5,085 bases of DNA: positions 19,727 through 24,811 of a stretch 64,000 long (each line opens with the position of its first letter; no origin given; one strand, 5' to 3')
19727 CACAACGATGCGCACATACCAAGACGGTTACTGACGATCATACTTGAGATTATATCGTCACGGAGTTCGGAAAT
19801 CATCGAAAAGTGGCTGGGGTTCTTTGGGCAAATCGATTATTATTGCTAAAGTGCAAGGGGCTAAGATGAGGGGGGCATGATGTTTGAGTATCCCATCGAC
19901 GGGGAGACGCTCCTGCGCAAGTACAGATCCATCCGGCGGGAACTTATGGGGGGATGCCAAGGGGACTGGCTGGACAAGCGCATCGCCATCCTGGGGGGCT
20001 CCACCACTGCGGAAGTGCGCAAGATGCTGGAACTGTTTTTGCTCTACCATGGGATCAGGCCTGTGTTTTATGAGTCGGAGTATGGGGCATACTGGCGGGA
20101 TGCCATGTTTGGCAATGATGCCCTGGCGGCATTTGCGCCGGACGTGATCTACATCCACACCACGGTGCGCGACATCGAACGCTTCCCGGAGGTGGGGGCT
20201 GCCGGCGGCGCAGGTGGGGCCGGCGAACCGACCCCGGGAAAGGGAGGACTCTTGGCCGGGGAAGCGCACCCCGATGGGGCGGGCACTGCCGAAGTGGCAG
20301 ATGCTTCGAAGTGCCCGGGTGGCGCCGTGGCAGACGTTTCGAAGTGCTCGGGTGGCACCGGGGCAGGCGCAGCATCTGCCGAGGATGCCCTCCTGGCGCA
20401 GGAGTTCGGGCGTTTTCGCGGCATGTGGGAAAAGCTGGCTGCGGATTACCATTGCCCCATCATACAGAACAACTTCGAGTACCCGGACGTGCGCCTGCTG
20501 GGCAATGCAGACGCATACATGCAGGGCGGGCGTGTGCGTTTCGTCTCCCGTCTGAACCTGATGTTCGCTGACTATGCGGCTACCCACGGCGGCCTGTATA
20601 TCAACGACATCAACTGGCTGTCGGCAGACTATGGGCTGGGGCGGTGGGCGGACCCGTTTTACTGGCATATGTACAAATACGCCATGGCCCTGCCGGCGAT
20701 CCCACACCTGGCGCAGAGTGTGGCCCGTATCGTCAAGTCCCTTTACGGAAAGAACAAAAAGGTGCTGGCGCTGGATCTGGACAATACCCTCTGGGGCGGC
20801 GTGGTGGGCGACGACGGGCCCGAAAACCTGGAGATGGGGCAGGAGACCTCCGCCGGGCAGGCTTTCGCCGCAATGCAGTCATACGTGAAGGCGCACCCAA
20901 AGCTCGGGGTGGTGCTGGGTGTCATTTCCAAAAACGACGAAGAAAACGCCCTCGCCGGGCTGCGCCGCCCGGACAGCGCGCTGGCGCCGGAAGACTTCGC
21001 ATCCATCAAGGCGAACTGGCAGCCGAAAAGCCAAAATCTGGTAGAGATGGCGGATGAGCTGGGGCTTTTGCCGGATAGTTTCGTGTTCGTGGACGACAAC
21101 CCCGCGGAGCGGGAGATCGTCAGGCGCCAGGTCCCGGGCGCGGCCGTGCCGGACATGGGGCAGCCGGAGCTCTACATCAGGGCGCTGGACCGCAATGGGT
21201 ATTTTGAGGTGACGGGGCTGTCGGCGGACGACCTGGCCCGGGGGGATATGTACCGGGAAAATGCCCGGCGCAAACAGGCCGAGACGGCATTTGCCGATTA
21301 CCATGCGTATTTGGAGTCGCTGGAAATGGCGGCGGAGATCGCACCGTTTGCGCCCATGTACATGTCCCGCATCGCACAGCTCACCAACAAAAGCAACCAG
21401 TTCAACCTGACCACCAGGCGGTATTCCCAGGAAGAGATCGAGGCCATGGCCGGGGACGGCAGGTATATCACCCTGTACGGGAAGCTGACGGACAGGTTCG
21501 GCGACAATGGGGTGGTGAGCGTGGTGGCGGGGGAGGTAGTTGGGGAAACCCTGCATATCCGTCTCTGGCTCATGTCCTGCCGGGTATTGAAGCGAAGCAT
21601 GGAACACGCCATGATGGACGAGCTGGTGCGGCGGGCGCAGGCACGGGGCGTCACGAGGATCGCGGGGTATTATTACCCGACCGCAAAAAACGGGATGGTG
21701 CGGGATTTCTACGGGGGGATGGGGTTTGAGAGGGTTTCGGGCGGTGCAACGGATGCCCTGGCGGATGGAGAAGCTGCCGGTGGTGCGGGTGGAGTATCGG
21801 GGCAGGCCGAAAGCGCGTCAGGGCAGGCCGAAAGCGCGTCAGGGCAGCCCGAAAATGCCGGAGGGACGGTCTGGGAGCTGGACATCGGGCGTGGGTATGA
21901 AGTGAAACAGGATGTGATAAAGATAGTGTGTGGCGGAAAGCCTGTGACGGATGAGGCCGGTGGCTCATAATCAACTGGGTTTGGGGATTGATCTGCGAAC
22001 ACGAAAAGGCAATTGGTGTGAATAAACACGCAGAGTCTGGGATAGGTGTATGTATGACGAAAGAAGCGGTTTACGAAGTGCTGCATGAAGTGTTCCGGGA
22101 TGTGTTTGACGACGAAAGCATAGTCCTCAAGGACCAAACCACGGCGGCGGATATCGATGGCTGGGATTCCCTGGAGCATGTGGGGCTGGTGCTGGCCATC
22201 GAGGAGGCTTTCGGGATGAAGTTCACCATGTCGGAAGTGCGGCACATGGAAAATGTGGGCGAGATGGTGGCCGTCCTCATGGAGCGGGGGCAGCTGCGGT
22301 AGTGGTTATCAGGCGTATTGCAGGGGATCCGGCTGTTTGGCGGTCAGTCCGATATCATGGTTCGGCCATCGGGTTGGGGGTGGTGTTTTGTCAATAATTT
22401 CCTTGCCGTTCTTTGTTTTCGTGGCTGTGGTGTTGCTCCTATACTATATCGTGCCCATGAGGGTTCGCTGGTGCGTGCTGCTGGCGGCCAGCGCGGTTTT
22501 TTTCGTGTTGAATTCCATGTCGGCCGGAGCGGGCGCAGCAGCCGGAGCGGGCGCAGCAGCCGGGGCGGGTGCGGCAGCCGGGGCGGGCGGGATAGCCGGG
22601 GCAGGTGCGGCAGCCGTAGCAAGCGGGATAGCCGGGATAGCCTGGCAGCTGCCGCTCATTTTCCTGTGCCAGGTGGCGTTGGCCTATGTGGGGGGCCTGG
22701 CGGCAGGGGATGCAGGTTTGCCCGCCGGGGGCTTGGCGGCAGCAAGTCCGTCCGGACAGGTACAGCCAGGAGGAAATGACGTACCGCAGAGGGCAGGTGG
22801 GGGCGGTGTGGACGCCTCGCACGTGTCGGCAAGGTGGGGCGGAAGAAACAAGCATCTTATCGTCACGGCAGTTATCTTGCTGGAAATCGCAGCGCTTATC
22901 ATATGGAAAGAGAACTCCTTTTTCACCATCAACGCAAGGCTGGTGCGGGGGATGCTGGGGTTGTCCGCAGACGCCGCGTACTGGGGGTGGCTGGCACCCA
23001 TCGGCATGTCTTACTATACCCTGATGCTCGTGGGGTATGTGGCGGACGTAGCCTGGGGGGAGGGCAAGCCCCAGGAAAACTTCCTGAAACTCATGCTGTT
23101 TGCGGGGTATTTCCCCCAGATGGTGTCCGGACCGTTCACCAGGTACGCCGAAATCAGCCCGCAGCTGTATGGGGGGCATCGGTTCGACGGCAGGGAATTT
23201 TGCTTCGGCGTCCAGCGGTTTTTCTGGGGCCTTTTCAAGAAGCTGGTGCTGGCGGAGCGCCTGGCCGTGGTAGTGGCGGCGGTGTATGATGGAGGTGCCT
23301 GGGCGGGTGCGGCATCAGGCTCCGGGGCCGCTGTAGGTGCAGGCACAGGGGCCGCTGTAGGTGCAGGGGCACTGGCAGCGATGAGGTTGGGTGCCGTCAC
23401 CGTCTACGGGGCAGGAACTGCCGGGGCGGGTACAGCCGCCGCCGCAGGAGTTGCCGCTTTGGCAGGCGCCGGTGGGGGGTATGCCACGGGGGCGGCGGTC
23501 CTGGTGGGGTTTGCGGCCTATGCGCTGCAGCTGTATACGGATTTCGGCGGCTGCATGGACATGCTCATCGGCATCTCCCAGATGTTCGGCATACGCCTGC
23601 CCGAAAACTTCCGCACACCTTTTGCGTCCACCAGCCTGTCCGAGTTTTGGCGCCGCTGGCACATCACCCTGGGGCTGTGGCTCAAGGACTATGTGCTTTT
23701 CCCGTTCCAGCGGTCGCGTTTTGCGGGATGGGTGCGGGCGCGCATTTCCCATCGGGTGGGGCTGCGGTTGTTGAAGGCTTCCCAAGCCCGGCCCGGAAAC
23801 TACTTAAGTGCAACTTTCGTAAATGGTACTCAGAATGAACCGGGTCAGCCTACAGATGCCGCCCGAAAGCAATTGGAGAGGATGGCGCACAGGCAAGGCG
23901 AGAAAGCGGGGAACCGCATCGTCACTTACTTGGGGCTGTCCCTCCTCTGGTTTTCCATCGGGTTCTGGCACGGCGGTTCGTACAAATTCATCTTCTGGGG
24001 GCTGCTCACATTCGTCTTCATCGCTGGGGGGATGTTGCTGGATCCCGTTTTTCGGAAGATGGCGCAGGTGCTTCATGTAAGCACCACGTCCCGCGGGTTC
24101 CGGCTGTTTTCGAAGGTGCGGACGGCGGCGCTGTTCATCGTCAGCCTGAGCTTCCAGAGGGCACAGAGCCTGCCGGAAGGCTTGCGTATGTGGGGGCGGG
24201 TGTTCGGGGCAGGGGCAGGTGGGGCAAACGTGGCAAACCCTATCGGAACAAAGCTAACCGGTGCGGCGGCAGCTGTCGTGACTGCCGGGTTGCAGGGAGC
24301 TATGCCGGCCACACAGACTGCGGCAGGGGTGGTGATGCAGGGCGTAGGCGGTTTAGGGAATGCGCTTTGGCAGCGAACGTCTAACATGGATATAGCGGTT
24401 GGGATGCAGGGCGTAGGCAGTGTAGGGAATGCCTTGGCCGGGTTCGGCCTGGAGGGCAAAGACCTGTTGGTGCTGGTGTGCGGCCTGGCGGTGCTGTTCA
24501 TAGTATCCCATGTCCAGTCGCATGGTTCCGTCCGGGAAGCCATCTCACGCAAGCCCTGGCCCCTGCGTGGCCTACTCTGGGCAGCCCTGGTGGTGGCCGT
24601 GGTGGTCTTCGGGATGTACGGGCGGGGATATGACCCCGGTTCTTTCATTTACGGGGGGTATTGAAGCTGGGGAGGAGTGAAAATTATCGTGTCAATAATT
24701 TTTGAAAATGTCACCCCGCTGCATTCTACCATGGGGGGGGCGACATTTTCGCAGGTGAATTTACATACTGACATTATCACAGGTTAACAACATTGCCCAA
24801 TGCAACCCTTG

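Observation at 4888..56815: Intergenic spacers across the window are filled by tandem duplications anchored on the stop codon of the adjacent gene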

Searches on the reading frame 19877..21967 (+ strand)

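Call 24: search_protein_families(library=pfam, proteins=[window:19877-21967:+])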
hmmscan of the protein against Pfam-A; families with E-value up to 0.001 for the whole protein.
window:19877-21967:+ (697 aa): 1 family
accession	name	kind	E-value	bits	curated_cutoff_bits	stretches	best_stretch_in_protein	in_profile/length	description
PF21211.3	FkbH_N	-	1e-06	29.3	27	1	167-287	75-192/192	FkbH, N-terminal domain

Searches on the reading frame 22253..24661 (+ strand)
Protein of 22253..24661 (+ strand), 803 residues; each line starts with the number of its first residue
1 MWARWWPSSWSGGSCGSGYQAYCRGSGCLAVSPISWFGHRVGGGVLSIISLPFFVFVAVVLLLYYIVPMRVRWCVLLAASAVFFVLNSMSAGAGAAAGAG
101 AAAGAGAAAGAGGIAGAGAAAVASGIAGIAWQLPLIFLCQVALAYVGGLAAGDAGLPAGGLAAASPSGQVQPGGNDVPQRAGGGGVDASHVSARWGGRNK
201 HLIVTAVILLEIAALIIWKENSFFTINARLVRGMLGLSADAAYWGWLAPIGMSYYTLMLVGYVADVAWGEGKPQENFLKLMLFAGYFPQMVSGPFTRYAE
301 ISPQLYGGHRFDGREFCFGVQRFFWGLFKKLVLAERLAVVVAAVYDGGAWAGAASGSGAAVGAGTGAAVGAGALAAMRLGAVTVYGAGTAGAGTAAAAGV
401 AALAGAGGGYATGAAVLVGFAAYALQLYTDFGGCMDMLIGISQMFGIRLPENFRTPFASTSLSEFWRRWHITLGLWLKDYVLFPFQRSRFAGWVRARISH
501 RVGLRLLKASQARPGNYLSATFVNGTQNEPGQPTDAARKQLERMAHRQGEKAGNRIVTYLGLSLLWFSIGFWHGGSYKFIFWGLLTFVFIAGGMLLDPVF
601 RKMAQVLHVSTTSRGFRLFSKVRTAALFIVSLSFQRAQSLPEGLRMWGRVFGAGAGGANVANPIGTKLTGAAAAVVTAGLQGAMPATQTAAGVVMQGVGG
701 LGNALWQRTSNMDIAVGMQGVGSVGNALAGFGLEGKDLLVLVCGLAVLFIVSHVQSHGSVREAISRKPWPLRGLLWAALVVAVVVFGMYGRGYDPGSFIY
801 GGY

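Call 24: search_protein_families(library=pfam, proteins=[window:22253-24661:+])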
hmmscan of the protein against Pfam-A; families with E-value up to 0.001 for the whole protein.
window:22253-24661:+ (803 aa): 1 family
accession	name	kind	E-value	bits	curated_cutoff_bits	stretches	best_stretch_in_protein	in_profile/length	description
PF03062.24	MBOAT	-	5.2e-09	36.3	27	1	418-486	174-250/337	MBOAT, membrane-bound O-acyltransferase family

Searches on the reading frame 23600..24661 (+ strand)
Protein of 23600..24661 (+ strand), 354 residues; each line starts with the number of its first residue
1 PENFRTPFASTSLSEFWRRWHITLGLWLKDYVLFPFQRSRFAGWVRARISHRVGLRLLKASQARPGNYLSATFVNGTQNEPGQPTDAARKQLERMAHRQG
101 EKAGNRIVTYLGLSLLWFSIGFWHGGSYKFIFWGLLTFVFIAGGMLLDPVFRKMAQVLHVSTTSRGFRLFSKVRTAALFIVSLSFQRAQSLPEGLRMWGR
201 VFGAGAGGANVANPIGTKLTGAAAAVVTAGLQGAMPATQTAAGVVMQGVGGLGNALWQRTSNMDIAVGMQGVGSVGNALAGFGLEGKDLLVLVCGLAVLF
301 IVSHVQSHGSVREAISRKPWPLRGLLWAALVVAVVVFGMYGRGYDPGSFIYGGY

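Call 75: find_homologous_proteins(query=window:23600-24661:+, max_evalue=1e-10)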
Query window:23600-24661:+ (354 aa): 872 proteins with E <= 1e-10 among 8000 candidates; the best 120 are listed.
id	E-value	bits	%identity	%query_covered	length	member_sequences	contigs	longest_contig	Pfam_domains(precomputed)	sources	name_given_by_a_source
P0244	1.4e-61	227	45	57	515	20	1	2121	PF03062.25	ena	-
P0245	5.6e-60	221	45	57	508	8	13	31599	PF03062.25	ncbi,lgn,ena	-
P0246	8.3e-60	221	34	100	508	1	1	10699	PF03062.25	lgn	-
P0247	4.8e-59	218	43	57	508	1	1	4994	PF03062.25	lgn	-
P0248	5.7e-58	215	42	57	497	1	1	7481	PF03062.25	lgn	-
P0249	3.6e-57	212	34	100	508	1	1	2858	PF03062.25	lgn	-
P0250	1.1e-56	210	42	57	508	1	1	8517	PF03062.25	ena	-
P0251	3.3e-56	209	43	57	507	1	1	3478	PF03062.25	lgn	-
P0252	1.5e-55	207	41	57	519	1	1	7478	PF03062.25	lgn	-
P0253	1.9e-55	206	35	100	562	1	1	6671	PF03062.25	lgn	-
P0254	2.8e-55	206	42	57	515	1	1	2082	PF03062.25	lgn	-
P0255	8.9e-55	204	33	100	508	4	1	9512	PF03062.25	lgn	-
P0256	1.2e-54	204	49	28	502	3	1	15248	PF03062.25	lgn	-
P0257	3.6e-54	202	42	57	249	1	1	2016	PF03062.25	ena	-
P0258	6.0e-54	202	37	57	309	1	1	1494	PF03062.25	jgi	jgi:D-alanyl-lipoteichoic acid acyltransferase DltB (MBOAT superfamily)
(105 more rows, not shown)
